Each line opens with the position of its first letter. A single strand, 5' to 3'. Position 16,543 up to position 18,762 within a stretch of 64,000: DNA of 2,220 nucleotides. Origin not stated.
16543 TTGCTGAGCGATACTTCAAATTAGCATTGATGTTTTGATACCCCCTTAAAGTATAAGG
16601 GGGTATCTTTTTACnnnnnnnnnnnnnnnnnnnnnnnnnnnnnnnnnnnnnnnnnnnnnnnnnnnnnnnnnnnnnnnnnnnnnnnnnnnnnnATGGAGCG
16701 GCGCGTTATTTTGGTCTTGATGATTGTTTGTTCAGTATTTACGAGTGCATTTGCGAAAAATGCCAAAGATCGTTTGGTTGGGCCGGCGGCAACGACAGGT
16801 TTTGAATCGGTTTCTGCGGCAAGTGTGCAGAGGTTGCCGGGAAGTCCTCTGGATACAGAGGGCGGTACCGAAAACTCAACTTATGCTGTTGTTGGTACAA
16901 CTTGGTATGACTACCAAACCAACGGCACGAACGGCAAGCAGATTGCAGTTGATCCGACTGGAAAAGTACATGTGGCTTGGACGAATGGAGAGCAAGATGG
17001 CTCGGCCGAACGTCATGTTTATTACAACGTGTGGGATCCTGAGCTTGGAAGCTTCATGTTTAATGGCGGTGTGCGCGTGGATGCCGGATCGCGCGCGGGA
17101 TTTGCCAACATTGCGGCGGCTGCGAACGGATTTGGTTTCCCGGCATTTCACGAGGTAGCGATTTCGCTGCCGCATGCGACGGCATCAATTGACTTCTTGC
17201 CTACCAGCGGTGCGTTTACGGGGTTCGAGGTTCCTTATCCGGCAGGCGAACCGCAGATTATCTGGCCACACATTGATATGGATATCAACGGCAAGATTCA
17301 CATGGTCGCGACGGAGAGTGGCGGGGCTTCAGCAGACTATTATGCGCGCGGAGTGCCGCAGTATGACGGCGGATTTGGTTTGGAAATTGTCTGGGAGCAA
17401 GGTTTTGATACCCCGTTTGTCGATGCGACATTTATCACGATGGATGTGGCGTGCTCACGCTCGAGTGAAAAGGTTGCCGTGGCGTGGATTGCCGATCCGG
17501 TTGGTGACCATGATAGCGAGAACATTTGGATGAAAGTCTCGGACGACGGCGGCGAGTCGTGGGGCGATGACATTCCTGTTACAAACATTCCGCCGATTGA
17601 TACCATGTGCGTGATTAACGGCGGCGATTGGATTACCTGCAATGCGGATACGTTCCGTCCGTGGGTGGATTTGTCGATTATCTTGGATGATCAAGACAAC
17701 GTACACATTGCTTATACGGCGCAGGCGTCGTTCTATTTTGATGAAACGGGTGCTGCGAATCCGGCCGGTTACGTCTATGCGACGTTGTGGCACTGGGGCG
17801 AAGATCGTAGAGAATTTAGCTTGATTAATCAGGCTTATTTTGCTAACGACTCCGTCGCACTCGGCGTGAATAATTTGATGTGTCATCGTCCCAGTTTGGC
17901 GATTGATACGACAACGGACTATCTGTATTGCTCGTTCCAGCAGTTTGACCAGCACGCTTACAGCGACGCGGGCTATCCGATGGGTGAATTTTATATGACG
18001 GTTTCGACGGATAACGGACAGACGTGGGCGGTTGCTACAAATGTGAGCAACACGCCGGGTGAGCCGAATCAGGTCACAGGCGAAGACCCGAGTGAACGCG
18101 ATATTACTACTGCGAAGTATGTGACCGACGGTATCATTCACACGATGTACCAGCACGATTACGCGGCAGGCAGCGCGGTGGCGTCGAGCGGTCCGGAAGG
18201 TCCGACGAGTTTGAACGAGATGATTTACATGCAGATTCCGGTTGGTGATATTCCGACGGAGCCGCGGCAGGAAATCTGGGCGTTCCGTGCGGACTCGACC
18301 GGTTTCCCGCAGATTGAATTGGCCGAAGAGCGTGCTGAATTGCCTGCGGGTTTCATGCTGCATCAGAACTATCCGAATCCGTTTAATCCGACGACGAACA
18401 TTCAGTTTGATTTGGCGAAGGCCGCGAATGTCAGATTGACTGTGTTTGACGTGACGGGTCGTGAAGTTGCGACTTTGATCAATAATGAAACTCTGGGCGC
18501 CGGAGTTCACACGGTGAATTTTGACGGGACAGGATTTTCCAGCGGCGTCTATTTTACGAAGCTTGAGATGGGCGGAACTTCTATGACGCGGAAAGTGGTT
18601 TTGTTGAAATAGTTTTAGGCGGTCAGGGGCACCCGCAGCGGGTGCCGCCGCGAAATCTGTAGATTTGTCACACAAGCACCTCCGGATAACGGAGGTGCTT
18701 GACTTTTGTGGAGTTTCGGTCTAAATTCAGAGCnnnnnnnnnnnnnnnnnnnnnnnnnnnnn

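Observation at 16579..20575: Tandem duplication of a BNR/Asp-box T9SS cargo gene including its promoter, 5' UTR and RBS-start context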

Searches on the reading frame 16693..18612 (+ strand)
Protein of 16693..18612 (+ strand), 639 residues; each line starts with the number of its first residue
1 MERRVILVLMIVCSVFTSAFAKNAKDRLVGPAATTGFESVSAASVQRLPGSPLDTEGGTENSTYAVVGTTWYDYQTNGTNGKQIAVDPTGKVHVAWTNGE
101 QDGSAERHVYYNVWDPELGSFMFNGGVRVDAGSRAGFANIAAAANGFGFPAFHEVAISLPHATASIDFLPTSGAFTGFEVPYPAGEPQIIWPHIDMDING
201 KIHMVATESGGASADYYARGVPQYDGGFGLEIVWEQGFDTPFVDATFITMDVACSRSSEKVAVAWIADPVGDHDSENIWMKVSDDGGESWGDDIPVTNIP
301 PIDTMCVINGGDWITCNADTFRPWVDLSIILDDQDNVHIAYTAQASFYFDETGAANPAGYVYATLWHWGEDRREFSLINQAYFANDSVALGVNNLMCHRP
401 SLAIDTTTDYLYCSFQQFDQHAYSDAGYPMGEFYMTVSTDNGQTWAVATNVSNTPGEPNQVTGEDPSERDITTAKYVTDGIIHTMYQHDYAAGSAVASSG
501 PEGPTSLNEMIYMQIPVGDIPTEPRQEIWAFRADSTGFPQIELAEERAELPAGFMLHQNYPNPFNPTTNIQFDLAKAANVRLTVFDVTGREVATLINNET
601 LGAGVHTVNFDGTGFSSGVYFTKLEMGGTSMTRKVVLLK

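Call 5: search_protein_families(library=pfam, proteins=[window:16693-18612:+], max_evalue=0.1)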
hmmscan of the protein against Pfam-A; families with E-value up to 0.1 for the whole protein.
window:16693-18612:+ (639 aa): 8 families
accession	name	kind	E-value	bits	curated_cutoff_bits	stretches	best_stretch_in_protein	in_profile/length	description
PF18962.6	Por_Secre_tail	-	1.6e-10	41.5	27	1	560-636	2-74/75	Secretion system C-terminal sorting domain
PF14192.12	DUF4314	-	0.0024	18.2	27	1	76-101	31-56/69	Domain of unknown function (DUF4314)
PF13860.13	FlgD_ig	-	0.005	17.2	27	1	568-614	10-58/79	FlgD Ig-like domain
PF15892.11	BNR_4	-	0.019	14.8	27.3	1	75-113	221-257/272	BNR repeat-containing family member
PF24316.1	Tli3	-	0.032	15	27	0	403-457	56-107/129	T6SS Tli3 immunity protein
PF14870.12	PSII_BNR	-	0.05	13.3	27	0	429-475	77-124/303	Photosynthesis system II assembly factor YCF48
PF02012.26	BNR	-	0.063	13.7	27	0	437-445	2-10/12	BNR/Asp-box repeat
PF13088.12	BNR_2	-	0.1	12.4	31.4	0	435-454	84-103/277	BNR repeat-like domain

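Call 10: find_homologous_proteins(query=window:16693-18612:+)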
Query window:16693-18612:+ (639 aa): 94 proteins with E <= 0.001 among 8000 candidates.
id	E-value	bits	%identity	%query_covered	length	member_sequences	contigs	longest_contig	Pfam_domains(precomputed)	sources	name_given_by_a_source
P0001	0.0e+0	1413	93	100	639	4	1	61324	PF18962.8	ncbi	-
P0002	0.0e+0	1158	78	100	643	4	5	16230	PF18962.8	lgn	-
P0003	0.0e+0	1057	72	97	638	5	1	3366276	PF18962.8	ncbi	-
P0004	0.0e+0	1036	70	100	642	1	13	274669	PF18962.8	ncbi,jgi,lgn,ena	-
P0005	0.0e+0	1032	69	99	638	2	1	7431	PF18962.8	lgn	-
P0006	0.0e+0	1019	68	100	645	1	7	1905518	PF18962.8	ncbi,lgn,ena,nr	ncbi:MAG: T9SS type A sorting domain-containing protein [Calditrichaeota bacterium]|nr:T9SS type A s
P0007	0.0e+0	1014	69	99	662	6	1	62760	PF18962.8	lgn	-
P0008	6.4e-286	968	66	100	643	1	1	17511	PF18962.8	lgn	-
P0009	5.1e-282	955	68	95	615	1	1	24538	-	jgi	jgi:hypothetical protein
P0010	3.2e-209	714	51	99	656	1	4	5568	PF18962.8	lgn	-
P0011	3.3e-209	714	52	99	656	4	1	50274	PF18962.8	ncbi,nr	ncbi:T9SS type A sorting domain-containing protein [bacterium]|nr:T9SS type A sorting domain-contain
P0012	3.7e-205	701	51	99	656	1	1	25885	PF18962.8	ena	-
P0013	2.0e-198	679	50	100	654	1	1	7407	PF18962.8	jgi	jgi:hypothetical protein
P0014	1.9e-191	656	64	66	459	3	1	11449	-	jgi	jgi:hypothetical protein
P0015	9.5e-190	650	48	100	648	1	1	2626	PF18962.8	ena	-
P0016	1.2e-188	647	50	99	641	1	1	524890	PF18962.8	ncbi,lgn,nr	ncbi:T9SS type A sorting domain-containing protein [candidate division KSB1 bacterium]|nr:T9SS type 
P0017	6.1e-186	638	49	97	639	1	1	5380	PF18962.8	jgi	jgi:hypothetical protein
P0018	1.7e-183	629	47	97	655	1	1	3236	PF18962.8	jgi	jgi:hypothetical protein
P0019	5.1e-182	625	48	97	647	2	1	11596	PF18962.8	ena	-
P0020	1.6e-181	623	51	92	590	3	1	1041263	PF18962.8,PF13860.13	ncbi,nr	ncbi:MAG: T9SS type A sorting domain-containing protein [bacterium]|nr:T9SS type A sorting domain-co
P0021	2.9e-181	622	46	100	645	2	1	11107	PF18962.8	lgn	-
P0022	1.4e-180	620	45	100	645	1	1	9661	PF18962.8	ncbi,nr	ncbi:MAG: T9SS type A sorting domain-containing protein [bacterium]|nr:T9SS type A sorting domain-co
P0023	4.3e-180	618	51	91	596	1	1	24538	PF18962.8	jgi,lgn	jgi:hypothetical protein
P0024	2.1e-177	609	48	96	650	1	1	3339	PF18962.8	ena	-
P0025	7.9e-177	607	47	100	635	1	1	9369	PF18962.8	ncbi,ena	-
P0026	1.6e-176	606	50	92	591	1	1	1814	PF18962.8,PF13860.13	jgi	-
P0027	1.3e-172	594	47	96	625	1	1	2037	PF18962.8,PF13860.13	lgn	-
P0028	1.8e-169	583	45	100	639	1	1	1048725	PF18962.8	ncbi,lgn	-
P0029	2.8e-169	583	48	91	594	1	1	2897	PF18962.8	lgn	-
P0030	6.8e-169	581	47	96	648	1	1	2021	PF18962.8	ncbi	-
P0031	1.3e-167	577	46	96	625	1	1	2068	PF18962.8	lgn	-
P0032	7.8e-167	574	46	100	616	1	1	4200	PF18962.8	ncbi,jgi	jgi:hypothetical protein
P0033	7.0e-166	571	45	100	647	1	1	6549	PF18962.8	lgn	-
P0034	1.1e-165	571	47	91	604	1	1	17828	PF18962.8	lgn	-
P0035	7.3e-165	568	46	99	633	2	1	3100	PF18962.8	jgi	-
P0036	1.0e-163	564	46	94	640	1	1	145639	PF18962.8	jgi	jgi:hypothetical protein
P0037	1.9e-163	563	45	99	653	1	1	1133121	PF18962.8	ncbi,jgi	ncbi:MAG TPA: T9SS type A sorting domain-containing protein [bacterium]|jgi:hypothetical protein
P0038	2.4e-163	563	45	100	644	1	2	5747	PF18962.8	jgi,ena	jgi:hypothetical protein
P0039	1.3e-162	561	44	96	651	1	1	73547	PF18962.8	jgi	jgi:hypothetical protein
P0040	3.8e-162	559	46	91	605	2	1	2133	PF18962.8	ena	-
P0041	7.6e-161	555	47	91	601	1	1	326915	PF18962.8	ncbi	-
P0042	8.5e-161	555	43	100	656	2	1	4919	PF18962.8,PF13088.13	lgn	-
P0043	2.5e-153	530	43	100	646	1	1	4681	PF18962.8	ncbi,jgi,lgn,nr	ncbi:MAG: T9SS type A sorting domain-containing protein [Calditrichaeota bacterium]|nr:T9SS type A s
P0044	1.7e-152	527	43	99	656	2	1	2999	PF18962.8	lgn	-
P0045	1.2e-151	524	43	99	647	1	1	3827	PF18962.8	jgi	jgi:hypothetical protein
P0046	3.1e-151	523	45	90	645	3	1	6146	PF18962.8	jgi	-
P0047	1.1e-150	521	42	100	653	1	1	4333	PF18962.8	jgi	jgi:hypothetical protein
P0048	9.6e-147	508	42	99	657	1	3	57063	PF18962.8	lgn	-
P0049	1.6e-140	488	40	100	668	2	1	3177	PF18962.8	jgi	jgi:hypothetical protein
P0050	6.1e-140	486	40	100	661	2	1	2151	PF18962.8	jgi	-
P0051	1.2e-137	478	43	90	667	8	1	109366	PF18962.8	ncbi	-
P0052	4.9e-136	473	43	93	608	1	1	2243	PF18962.8,PF15892.12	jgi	jgi:hypothetical protein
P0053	1.8e-133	464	43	90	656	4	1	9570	PF18962.8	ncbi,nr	ncbi:T9SS type A sorting domain-containing protein [bacterium]|nr:T9SS type A sorting domain-contain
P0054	1.5e-132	461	42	90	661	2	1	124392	PF18962.8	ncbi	-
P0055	3.2e-131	457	43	90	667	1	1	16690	PF18962.8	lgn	-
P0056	3.3e-131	457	43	90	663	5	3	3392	PF18962.8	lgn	-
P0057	3.9e-131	457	38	100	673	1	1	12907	PF18962.8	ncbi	-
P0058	5.3e-131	456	42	90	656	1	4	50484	PF18962.8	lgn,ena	-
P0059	4.5e-130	453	43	90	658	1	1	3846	PF18962.8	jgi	jgi:hypothetical protein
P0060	1.7e-129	451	42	90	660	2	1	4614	PF18962.8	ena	-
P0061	5.0e-127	443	40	100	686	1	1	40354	PF18962.8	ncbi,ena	-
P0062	6.2e-127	443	39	100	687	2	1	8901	PF18962.8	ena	-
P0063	1.2e-126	442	43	90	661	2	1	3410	PF18962.8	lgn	-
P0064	3.2e-126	440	41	94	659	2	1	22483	PF18962.8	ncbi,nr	ncbi:T9SS type A sorting domain-containing protein [bacterium]|nr:T9SS type A sorting domain-contain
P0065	4.9e-124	433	38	100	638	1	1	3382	PF18962.8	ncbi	-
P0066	1.6e-123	431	39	100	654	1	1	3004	PF18962.8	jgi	jgi:hypothetical protein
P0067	4.6e-123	430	40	73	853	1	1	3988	PF18962.8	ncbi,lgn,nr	ncbi:T9SS type A sorting domain-containing protein [bacterium]|nr:T9SS type A sorting domain-contain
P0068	1.1e-116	409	39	87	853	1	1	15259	PF18962.8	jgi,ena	-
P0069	6.5e-116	406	37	100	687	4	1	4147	PF18962.8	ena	-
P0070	7.8e-114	399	38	100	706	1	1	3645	PF18962.8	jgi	jgi:hypothetical protein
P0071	9.7e-99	349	38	90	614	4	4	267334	PF18962.8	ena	-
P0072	8.9e-96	340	37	90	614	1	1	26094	PF18962.8,PF13860.13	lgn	-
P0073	7.7e-91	323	34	90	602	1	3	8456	PF18962.8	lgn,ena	-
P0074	4.2e-90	321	36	81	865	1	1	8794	PF18962.8,PF01483.28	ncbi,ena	-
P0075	2.6e-88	315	36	90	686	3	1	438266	PF18962.8,PF13860.13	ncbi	-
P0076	1.8e-83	299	35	80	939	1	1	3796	PF18962.8,PF01483.28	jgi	jgi:subtilisin-like proprotein convertase family protein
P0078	6.9e-13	66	48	13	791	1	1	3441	PF01546.34,PF04389.23,PF20773.6,PF18962.8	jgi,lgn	-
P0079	1.2e-12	65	41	15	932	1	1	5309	PF13585.13,PF18962.8,PF13860.13,PF15902.13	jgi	-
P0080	1.4e-12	65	41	15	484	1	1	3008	PF18962.8,PF15892.12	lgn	-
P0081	4.3e-12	63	41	15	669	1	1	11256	PF18962.8,PF13860.13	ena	-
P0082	4.6e-12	63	41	15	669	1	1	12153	PF18962.8,PF13860.13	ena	-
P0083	5.9e-12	63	38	14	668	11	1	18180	PF00759.26,PF18962.8,PF02927.21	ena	-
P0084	1.0e-11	62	43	15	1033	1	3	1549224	PF18962.8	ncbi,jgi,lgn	-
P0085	2.6e-10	57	39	15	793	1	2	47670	PF18962.8,PF14870.13,PF02012.27,PF15902.13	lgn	-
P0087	2.5e-9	54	42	13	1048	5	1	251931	PF00801.27,PF17963.8,PF07953.21,PF13385.14,PF18962.8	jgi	jgi:hypothetical protein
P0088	2.1e-8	51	40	14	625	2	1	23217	PF18962.8,PF13860.13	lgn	-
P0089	3.5e-8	50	36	14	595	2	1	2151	PF17164.11,PF18962.8,PF13860.13,PF06739.18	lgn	-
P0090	5.9e-8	50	28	18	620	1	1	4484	PF18962.8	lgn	-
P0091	1.2e-7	48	36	14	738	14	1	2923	PF18962.8,PF13860.13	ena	-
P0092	3.5e-7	47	32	18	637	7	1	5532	PF16561.12,PF22058.3,PF18962.8,PF13860.13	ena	-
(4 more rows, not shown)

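Call 13: find_encoding_contigs(protein=P0001, flank=6000, max_places=4)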
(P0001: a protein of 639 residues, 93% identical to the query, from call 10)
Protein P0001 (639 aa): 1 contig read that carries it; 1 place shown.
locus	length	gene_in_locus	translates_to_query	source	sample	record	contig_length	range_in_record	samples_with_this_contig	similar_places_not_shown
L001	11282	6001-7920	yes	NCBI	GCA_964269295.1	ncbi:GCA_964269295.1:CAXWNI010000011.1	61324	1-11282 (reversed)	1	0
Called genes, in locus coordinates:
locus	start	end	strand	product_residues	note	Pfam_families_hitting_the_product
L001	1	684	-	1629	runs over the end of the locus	PF05048:NosD (faint)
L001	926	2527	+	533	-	PF02074:Peptidase_M32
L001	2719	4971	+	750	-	PF13620:CarboxypepD_reg, PF13715:CarbopepD_reg_2, PF07715:Plug (weak), PF00593:TonB_dep_Rec_b-barrel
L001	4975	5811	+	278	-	-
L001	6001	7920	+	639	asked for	PF18962:Por_Secre_tail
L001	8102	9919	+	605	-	PF18962:Por_Secre_tail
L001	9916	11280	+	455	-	?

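Call 14: find_encoding_contigs(protein=P0003, flank=6000, max_places=3)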
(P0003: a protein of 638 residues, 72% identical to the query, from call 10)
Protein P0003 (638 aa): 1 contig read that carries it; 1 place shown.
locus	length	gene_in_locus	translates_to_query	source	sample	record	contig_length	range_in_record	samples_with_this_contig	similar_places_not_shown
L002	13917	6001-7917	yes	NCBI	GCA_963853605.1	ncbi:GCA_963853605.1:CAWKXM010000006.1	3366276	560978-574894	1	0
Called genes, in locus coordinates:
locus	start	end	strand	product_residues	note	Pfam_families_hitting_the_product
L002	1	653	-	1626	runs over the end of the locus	PF05048:NosD (faint)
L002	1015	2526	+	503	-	PF02074:Peptidase_M32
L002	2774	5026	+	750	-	PF13620:CarboxypepD_reg, PF13715:CarbopepD_reg_2, PF07715:Plug (weak), PF00593:TonB_dep_Rec_b-barrel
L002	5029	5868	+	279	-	PF14054:DUF4249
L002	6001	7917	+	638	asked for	PF18962:Por_Secre_tail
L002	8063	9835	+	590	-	PF13860:FlgD_ig (weak), PF18962:Por_Secre_tail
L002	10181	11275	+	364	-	PF00155:Aminotran_1_2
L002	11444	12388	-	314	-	PF26550:Tricorn_2nd (faint), PF07676:PD40 (faint)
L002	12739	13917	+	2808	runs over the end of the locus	PF00041:fn3 (faint), PF18370:RGI_lyase (faint), PF25832:Fn3_SaeA_2nd (faint), PF25833:Fn3_SaeA_3rd (faint), PF21910:GH85_C (faint), PF01839:FG-GAP (faint), PF13517:FG-GAP_3, PF18962:Por_Secre_tail (weak)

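Call 15: find_encoding_contigs(protein=P0006, flank=6000, max_places=3)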
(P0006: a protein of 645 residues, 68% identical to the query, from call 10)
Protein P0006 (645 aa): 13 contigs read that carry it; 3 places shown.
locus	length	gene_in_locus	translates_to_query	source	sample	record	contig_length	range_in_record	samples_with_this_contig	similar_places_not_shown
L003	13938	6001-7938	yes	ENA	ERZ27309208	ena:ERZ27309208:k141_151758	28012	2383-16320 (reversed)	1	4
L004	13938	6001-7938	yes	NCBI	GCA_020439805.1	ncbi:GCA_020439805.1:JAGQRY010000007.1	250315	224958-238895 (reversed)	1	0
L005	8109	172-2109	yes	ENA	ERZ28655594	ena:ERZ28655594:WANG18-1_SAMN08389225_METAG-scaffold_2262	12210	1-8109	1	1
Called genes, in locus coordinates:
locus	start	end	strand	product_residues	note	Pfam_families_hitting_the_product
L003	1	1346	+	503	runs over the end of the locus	PF02074:Peptidase_M32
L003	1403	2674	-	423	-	PF00375:SDF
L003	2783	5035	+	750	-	PF13620:CarboxypepD_reg, PF13715:CarbopepD_reg_2, PF07715:Plug, PF00593:TonB_dep_Rec_b-barrel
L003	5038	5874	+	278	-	-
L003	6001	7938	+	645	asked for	PF18962:Por_Secre_tail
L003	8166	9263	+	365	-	PF17957:Big_7 (weak)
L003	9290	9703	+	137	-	-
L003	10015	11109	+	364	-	PF00155:Aminotran_1_2, PF00266:Aminotran_5 (weak)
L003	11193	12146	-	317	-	PF07676:PD40 (faint)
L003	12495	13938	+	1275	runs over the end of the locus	?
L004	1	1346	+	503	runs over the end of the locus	PF02074:Peptidase_M32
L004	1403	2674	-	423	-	PF00375:SDF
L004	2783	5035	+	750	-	PF13620:CarboxypepD_reg, PF13715:CarbopepD_reg_2, PF07715:Plug, PF00593:TonB_dep_Rec_b-barrel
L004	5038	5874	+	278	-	-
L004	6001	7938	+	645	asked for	PF18962:Por_Secre_tail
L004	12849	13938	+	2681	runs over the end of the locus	PF00041:fn3 (faint), PF18370:RGI_lyase (faint), PF25833:Fn3_SaeA_3rd (faint), PF01839:FG-GAP (faint), PF13517:FG-GAP_3, PF18962:Por_Secre_tail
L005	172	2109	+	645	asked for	PF18962:Por_Secre_tail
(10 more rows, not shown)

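Call 16: find_encoding_contigs(protein=P0004, flank=6000, max_places=2)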
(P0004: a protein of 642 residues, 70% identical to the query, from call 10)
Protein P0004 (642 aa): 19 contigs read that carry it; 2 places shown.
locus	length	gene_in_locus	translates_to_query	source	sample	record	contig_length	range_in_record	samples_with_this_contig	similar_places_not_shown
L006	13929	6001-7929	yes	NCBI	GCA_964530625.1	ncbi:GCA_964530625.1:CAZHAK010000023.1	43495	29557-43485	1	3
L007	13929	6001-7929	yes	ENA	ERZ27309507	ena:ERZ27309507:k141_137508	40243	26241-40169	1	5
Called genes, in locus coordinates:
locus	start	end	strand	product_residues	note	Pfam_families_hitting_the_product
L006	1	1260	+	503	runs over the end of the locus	PF02074:Peptidase_M32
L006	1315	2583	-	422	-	PF00375:SDF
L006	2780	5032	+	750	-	PF13620:CarboxypepD_reg, PF13715:CarbopepD_reg_2, PF07715:Plug, PF00593:TonB_dep_Rec_b-barrel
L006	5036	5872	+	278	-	PF14054:DUF4249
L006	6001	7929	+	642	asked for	PF18962:Por_Secre_tail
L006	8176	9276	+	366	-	PF17957:Big_7 (weak)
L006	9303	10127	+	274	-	-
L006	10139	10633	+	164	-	-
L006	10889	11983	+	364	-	PF00155:Aminotran_1_2, PF00266:Aminotran_5 (faint)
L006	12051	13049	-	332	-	PF26549:Tricorn_N (faint), PF07676:PD40 (faint)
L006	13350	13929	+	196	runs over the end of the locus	?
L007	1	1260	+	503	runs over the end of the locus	PF02074:Peptidase_M32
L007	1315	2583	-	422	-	PF00375:SDF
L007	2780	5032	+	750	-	PF13620:CarboxypepD_reg, PF13715:CarbopepD_reg_2, PF07715:Plug, PF00593:TonB_dep_Rec_b-barrel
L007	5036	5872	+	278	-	PF14054:DUF4249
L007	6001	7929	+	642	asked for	PF18962:Por_Secre_tail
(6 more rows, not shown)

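Call 17: find_encoding_contigs(protein=P0002, flank=6000, max_places=2)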
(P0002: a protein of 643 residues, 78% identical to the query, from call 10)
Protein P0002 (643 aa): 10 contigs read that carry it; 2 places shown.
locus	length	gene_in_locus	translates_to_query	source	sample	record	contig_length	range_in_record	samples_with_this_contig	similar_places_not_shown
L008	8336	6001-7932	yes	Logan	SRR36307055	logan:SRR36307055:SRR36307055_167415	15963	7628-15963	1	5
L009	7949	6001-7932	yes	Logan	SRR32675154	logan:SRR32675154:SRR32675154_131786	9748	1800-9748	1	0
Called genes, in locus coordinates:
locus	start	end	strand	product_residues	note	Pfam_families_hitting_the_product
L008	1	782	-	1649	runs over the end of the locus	PF05048:NosD (faint), PF07705:CARDB (faint)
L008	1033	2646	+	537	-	PF02074:Peptidase_M32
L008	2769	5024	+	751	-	PF13620:CarboxypepD_reg, PF13715:CarbopepD_reg_2, PF07715:Plug (weak), PF00593:TonB_dep_Rec_b-barrel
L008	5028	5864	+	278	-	-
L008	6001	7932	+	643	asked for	PF18962:Por_Secre_tail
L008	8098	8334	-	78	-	?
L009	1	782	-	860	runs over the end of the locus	?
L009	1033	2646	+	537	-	PF02074:Peptidase_M32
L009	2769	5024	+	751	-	PF13620:CarboxypepD_reg, PF13715:CarbopepD_reg_2, PF07715:Plug (weak), PF00593:TonB_dep_Rec_b-barrel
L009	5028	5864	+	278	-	-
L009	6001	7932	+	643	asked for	PF18962:Por_Secre_tail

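Call 18: find_encoding_contigs(protein=P0009, flank=6000, max_places=2)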
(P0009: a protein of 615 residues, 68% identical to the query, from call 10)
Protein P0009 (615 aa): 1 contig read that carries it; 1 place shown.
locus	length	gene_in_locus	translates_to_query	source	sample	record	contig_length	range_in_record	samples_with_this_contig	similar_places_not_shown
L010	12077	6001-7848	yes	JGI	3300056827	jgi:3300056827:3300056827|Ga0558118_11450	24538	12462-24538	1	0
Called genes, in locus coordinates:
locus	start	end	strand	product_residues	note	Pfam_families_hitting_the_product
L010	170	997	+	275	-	PF02558:ApbA (weak), PF03807:F420_oxidored, PF14748:P5CR_dimer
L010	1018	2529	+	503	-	PF02074:Peptidase_M32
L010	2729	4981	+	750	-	PF13620:CarboxypepD_reg, PF13715:CarbopepD_reg_2, PF07715:Plug, PF00593:TonB_dep_Rec_b-barrel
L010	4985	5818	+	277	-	-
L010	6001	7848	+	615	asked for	-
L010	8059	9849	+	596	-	PF18962:Por_Secre_tail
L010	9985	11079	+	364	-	PF00155:Aminotran_1_2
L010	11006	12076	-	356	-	?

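Call 19: find_encoding_contigs(protein=P0007, flank=6000, max_places=2)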
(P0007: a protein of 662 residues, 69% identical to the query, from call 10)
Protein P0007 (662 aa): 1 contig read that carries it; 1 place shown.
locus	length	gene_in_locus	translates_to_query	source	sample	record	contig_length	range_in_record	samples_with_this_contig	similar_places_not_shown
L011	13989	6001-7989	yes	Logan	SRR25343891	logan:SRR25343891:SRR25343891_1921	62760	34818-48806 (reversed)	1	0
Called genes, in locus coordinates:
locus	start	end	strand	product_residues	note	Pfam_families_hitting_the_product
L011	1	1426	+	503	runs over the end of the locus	PF02074:Peptidase_M32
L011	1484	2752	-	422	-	PF00375:SDF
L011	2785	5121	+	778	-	PF13620:CarboxypepD_reg, PF13715:CarbopepD_reg_2, PF07715:Plug, PF00593:TonB_dep_Rec_b-barrel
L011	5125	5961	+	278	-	PF14054:DUF4249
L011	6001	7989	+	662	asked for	PF18962:Por_Secre_tail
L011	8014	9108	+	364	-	PF00155:Aminotran_1_2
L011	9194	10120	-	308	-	PF26550:Tricorn_2nd (faint), PF26549:Tricorn_N (faint), PF07676:PD40 (faint)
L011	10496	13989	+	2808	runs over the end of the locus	PF00041:fn3 (faint), PF18370:RGI_lyase (faint), PF25833:Fn3_SaeA_3rd (faint), PF21910:GH85_C (faint), PF01839:FG-GAP (faint), PF13517:FG-GAP_3, PF18962:Por_Secre_tail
